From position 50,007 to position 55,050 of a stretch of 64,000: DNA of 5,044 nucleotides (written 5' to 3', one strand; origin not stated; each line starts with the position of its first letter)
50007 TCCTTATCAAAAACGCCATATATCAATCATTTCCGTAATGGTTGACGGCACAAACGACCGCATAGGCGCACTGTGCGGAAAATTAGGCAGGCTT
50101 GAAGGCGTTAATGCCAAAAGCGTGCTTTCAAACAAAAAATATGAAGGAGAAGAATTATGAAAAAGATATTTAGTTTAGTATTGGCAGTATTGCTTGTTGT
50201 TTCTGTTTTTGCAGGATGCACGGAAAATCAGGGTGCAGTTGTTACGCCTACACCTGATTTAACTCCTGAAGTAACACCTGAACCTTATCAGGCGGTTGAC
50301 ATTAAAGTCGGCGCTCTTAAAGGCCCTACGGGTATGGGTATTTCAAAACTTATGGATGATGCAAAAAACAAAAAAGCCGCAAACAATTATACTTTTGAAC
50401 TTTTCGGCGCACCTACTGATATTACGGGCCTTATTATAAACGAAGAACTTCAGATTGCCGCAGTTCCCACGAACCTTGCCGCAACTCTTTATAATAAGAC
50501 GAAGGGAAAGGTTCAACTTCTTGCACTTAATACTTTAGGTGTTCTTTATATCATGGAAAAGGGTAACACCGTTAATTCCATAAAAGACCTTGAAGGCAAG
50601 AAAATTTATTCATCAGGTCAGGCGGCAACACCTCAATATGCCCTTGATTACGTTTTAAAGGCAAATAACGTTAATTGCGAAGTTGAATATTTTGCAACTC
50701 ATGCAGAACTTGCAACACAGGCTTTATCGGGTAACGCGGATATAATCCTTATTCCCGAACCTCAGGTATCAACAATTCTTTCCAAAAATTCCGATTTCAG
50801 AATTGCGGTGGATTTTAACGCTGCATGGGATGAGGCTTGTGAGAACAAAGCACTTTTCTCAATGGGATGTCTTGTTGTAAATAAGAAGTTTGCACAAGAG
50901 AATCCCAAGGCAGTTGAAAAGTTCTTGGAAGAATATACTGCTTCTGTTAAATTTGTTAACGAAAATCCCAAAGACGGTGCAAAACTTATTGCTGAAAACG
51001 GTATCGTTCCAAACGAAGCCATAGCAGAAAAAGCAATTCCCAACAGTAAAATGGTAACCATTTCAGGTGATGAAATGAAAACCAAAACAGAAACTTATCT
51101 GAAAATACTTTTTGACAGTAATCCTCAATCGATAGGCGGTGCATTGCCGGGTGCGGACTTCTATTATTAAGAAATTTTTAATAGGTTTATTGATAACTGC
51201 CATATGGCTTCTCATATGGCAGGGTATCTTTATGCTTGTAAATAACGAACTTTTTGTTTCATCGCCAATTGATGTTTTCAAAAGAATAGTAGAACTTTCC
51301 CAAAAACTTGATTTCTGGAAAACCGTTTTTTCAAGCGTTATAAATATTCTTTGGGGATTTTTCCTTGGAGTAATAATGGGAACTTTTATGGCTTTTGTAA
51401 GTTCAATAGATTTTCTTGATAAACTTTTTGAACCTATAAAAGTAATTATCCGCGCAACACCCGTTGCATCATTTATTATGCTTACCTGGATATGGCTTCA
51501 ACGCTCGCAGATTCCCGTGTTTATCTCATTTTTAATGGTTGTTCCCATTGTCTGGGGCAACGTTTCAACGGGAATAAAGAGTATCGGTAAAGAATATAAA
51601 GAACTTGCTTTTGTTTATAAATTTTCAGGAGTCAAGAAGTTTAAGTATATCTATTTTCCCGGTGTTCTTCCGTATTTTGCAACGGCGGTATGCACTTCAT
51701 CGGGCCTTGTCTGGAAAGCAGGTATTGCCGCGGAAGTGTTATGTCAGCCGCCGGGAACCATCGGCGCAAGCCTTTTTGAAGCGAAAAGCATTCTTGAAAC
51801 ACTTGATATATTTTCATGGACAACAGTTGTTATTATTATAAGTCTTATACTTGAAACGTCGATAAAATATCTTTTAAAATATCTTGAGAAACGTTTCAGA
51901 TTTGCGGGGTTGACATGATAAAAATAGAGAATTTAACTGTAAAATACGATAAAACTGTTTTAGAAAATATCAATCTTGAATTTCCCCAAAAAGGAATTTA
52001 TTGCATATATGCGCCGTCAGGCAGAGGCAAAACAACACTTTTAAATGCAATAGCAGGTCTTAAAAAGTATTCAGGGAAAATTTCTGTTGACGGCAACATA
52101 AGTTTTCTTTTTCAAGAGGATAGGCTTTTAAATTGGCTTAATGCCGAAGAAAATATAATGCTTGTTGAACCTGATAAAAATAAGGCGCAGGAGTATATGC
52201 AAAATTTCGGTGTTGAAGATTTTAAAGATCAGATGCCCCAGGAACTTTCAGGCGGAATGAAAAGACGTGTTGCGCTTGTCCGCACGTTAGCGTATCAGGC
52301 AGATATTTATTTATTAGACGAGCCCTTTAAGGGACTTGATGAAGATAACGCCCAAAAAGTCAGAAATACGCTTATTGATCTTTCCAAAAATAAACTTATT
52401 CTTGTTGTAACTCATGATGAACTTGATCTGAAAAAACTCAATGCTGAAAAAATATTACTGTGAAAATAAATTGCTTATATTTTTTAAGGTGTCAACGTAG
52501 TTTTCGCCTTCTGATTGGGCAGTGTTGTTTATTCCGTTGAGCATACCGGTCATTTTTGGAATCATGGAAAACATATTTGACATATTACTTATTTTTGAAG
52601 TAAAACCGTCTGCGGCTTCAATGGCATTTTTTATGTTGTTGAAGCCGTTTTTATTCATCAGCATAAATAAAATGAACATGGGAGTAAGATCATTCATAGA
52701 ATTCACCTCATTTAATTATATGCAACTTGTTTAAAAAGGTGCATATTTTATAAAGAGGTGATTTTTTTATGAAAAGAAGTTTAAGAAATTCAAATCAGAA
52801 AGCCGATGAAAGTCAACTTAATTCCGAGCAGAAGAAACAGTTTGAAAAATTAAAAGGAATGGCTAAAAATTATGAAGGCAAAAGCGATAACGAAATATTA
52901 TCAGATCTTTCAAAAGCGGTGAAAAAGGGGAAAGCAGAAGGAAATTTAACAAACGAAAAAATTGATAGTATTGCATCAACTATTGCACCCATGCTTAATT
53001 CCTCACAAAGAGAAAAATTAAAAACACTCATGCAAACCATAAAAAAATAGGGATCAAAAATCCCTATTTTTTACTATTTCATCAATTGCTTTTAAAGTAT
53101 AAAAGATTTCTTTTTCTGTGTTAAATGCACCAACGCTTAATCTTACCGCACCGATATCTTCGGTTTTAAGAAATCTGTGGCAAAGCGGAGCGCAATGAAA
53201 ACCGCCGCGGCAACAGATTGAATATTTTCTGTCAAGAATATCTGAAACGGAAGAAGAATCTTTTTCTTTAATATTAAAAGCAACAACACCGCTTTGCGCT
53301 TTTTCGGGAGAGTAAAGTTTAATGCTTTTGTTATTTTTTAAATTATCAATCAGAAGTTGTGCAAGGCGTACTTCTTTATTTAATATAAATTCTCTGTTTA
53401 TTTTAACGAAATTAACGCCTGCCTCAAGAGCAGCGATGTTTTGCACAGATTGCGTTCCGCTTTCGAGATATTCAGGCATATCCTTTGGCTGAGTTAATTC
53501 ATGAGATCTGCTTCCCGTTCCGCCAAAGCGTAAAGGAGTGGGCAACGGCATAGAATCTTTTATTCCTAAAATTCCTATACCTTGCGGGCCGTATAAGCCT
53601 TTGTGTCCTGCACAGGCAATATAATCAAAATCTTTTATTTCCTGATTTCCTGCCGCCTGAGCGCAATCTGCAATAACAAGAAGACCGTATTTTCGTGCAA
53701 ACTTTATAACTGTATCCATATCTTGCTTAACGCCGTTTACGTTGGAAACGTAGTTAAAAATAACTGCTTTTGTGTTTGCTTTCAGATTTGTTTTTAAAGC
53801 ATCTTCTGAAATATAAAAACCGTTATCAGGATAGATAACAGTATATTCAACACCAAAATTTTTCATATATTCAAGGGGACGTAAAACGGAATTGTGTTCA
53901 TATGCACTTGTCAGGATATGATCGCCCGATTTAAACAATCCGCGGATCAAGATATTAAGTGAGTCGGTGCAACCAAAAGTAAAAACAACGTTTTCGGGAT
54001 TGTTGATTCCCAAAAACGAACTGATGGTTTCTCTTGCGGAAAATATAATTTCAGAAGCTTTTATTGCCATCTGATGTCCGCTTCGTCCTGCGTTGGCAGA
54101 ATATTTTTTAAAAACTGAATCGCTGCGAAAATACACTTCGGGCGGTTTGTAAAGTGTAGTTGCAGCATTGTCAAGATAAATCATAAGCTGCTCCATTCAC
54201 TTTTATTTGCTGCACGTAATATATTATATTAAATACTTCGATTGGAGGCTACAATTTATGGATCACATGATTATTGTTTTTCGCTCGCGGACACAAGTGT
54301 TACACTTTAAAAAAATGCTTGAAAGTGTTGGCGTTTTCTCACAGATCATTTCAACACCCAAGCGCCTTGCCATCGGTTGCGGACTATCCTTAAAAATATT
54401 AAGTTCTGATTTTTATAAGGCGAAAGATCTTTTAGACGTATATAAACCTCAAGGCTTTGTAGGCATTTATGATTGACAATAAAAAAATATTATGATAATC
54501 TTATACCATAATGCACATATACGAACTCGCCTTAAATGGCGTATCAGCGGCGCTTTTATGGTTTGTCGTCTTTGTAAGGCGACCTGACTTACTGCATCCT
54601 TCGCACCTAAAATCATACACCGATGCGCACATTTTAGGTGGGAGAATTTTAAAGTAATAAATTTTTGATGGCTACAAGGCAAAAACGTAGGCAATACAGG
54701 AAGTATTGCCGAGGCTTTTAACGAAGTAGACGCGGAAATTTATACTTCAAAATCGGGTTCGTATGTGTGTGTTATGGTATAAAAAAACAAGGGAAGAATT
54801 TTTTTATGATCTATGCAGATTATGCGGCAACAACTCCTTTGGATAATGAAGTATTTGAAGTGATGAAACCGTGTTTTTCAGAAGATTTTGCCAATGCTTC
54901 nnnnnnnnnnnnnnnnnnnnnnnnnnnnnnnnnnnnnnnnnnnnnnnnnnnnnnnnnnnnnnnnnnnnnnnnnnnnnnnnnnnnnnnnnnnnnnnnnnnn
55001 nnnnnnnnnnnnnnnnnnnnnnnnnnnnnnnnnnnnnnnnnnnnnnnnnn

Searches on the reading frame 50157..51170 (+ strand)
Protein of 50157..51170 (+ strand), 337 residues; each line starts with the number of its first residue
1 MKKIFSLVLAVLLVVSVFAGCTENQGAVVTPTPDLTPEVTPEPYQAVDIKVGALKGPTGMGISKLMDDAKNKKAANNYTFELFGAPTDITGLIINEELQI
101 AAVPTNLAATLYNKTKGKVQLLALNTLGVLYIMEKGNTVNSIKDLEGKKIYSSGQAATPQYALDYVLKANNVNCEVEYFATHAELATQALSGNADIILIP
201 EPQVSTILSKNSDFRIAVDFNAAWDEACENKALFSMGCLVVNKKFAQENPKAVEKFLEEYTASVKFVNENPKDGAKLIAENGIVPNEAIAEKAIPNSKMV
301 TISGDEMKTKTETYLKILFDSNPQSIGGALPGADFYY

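Call 10: search_protein_families(library=pfam, proteins=[window:50157-51170:+])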
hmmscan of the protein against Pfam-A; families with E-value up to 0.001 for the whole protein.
window:50157-51170:+ (337 aa): 3 families
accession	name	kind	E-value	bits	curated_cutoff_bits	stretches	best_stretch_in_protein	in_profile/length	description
PF09084.16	NMT1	-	2.1e-10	41.3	20.5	1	125-272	73-214/216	NMT1/THI5 like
PF02621.19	VitK2_biosynth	-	1.5e-07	31.6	26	1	140-287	83-222/252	Menaquinone biosynthesis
PF12974.12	Phosphonate-bd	-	0.00031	20.6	27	1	89-262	42-218/242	ABC transporter, phosphonate, periplasmic substrate-binding protein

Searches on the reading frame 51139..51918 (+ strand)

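Call 10: search_protein_families(library=pfam, proteins=[window:51139-51918:+])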
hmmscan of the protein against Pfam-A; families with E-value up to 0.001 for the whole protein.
window:51139-51918:+ (259 aa): 1 family
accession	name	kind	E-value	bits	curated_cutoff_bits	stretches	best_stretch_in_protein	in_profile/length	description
PF00528.27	BPD_transp_1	-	4.1e-20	72.7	26.4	1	77-254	1-183/184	Binding-protein-dependent transport system inner membrane component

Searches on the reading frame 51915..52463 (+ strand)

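Call 10: search_protein_families(library=pfam, proteins=[window:51915-52463:+])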
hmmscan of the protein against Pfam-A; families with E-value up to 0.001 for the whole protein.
window:51915-52463:+ (182 aa): 5 families
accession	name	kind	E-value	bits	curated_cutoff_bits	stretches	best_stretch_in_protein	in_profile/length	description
PF00005.33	ABC_tran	-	5.4e-26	92.3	25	1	16-138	1-136/137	ABC transporter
PF02463.25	SMC_N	-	2e-07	31.1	40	1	108-174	134-204/220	RecF/RecN/SMC N terminal domain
PF13476.12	AAA_23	-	4.8e-06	27.8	27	1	17-170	11-141/201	AAA domain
PF13238.12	AAA_18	-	0.00012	22.9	29.4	0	110-165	17-78/128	AAA domain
PF13304.12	AAA_21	-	0.00028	21.5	27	0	107-168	234-299/304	AAA domain, putative AbiEii toxin, Type IV TA system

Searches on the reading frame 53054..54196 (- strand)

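Call 10: search_protein_families(library=pfam, proteins=[window:53054-54196:-])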
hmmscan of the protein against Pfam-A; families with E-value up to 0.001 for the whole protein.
window:53054-54196:- (380 aa): 4 families
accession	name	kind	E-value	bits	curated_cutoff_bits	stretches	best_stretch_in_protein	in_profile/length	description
PF00266.25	Aminotran_5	-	4.1e-75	253.5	21.5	1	6-364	1-368/371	Aminotransferase class-V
PF00155.27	Aminotran_1_2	-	3.2e-10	40.2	19.7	1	52-179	45-187/361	Aminotransferase class I and II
PF01041.23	DegT_DnrJ_EryC1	-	7.7e-08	32.4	19.8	1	69-184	41-152/360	DegT/DnrJ/EryC1/StrS aminotransferase family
PF01053.26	Cys_Met_Meta_PP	-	8.2e-08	31.6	27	1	80-183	80-179/381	Cys/Met metabolism PLP-dependent enzyme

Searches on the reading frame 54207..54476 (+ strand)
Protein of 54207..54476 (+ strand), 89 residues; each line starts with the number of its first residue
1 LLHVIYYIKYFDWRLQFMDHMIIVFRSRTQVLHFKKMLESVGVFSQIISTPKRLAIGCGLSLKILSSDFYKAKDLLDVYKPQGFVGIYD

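Call 10: search_protein_families(library=pfam, proteins=[window:54207-54476:+])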
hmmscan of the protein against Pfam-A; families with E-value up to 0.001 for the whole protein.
window:54207-54476:+ (89 aa): 1 family
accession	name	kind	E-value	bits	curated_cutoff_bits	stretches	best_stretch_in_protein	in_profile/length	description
PF11823.13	Se_S_carrier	-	7.6e-11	41.8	25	1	22-77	3-58/69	Putative Se/S carrier protein-like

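Call 75: find_encoding_contigs(protein=window:54258-54476:+, flank=2500, max_places=10)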
Protein window:54258-54476:+ (72 aa): 6 contigs read that carry it; 5 places shown.
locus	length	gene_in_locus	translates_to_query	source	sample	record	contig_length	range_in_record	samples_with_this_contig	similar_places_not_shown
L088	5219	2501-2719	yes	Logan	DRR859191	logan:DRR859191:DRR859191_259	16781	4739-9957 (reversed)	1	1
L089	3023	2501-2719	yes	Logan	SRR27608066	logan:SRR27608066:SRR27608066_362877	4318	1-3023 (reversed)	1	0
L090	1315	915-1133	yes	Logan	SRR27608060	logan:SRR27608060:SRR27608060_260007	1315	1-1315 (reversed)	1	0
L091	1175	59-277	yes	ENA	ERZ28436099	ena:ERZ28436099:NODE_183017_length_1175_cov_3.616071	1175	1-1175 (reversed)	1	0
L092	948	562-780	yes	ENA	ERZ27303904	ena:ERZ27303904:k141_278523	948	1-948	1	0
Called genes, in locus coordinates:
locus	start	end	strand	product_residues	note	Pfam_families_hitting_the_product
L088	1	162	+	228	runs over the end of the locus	PF00528:BPD_transp_1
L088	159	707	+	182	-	PF02463:SMC_N (faint), PF13476:AAA_23 (weak), PF00005:ABC_tran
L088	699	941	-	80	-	-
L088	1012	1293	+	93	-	-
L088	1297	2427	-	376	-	PF00266:Aminotran_5, PF00155:Aminotran_1_2, PF01041:DegT_DnrJ_EryC1, PF01053:Cys_Met_Meta_PP (weak)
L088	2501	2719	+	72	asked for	PF11823:Se_S_carrier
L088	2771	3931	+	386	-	PF00266:Aminotran_5, PF01212:Beta_elim_lyase, PF01041:DegT_DnrJ_EryC1 (weak)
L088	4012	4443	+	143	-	PF05239:PRC (faint)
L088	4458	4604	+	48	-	-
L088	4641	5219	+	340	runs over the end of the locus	PF01594:AI-2E_transport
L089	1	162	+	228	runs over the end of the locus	PF00528:BPD_transp_1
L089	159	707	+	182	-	PF02463:SMC_N (faint), PF13476:AAA_23 (weak), PF00005:ABC_tran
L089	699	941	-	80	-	-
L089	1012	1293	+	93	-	-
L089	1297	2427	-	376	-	PF00266:Aminotran_5, PF00155:Aminotran_1_2, PF01041:DegT_DnrJ_EryC1, PF01053:Cys_Met_Meta_PP (weak)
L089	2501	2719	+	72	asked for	PF11823:Se_S_carrier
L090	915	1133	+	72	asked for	PF11823:Se_S_carrier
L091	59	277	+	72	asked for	PF11823:Se_S_carrier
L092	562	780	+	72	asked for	PF11823:Se_S_carrier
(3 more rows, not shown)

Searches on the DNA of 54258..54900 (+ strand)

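Call 4: search_rna_families(source=window, start=54400, end=54900, threshold=evalue, max_evalue=10, show_alignments=3)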
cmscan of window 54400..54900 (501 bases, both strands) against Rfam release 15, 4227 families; matches with E-value up to 10: 5.
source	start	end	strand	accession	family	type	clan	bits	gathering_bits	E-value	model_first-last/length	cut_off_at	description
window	54415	54502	+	RF01603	snoR29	Gene; snRNA; snoRNA; CD-box;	-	18.9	50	8.2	1-84/84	no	small nucleolar RNA snoR29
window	54439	54503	+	RF01604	plasmodium_snoR28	Gene; snRNA; snoRNA; CD-box;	-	18.8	63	3.7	1-78/78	no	small nucleolar RNA snoR28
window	54470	54536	-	RF02350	psRNA6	Gene; sRNA;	-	13.6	60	0.16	1-333/333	no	Nitrosomonas sRNA psRNA6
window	54574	54710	-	RF01828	SprD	Gene; sRNA;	-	13.3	100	3.2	1-142/142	no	Small pathogenicity island RNA D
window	54854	54884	+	RF00571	SNORD65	Gene; snRNA; snoRNA; CD-box;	CL00057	11.8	41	8.9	43-73/73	no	Small nucleolar RNA SNORD65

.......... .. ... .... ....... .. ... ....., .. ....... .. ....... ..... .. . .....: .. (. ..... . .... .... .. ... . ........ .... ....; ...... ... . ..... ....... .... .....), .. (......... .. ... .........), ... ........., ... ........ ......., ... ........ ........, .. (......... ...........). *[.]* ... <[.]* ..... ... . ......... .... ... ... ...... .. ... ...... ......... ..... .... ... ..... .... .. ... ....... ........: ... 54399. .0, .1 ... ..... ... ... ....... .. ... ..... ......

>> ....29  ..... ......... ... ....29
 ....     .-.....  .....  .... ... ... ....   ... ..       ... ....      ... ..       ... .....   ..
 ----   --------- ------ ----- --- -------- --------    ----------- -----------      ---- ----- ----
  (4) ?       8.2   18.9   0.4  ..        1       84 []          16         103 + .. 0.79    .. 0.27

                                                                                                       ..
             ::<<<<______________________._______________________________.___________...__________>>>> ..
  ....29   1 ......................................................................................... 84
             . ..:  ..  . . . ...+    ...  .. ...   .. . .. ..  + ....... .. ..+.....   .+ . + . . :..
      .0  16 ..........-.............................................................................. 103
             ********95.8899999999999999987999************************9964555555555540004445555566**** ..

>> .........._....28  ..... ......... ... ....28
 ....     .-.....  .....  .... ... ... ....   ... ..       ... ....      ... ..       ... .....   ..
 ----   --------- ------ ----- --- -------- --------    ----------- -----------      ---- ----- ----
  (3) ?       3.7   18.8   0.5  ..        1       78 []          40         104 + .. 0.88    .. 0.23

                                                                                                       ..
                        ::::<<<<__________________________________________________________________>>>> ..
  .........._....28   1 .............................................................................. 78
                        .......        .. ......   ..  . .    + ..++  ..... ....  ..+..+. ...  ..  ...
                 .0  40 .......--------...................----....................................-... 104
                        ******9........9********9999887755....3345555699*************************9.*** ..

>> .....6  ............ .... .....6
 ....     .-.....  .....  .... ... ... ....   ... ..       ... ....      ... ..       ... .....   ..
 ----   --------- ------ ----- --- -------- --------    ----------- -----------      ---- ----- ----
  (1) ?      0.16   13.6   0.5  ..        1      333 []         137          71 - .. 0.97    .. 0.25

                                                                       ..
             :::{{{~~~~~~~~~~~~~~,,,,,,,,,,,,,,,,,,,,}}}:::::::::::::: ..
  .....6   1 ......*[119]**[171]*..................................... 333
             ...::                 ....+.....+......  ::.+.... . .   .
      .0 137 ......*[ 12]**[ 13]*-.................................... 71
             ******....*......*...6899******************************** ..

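Call 29: search_dna_similar(query=window:54502-54781:+, collection=plasmids, mode=distant, max_evalue=0.01)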
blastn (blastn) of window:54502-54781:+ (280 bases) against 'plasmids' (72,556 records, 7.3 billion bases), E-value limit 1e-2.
No match.

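Call 30: search_dna_similar(query=window:54502-54781:+, collection=phages, mode=distant, max_evalue=0.01)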
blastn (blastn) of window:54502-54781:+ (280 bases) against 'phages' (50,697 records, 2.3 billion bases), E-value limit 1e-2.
No match.

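Call 79: search_rna_families(sources=[L091, L088, L019, L008], threshold=evalue, max_evalue=1)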
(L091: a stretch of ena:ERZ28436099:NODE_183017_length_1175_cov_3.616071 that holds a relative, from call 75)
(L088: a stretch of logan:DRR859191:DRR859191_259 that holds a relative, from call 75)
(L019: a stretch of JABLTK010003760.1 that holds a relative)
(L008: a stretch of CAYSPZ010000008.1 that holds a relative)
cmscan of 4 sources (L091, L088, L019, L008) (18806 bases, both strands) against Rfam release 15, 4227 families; matches with E-value up to 1: 3.
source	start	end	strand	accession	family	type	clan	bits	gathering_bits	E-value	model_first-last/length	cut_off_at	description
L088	4576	4666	+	RF00026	U6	Gene; snRNA; splicing;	CL00009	23.6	44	0.043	1-105/105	no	U6 spliceosomal RNA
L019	2853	2983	+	RF01497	ALIL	Cis-reg;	-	17.9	50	0.75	1-117/117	no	ALIL pseudoknot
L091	561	573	+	RF00023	tmRNA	Gene;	CL00001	10.9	47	0.9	349-361/374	no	transfer-messenger RNA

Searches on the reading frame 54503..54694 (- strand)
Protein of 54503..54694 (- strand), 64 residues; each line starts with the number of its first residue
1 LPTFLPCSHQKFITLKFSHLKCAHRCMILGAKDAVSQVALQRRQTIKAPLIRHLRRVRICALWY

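Call 34: find_homologous_proteins(query=window:54503-54694:-, max_evalue=0.001)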
Query seq(64 aa): no candidate shares three 5-residue words with the query. No homologue found.
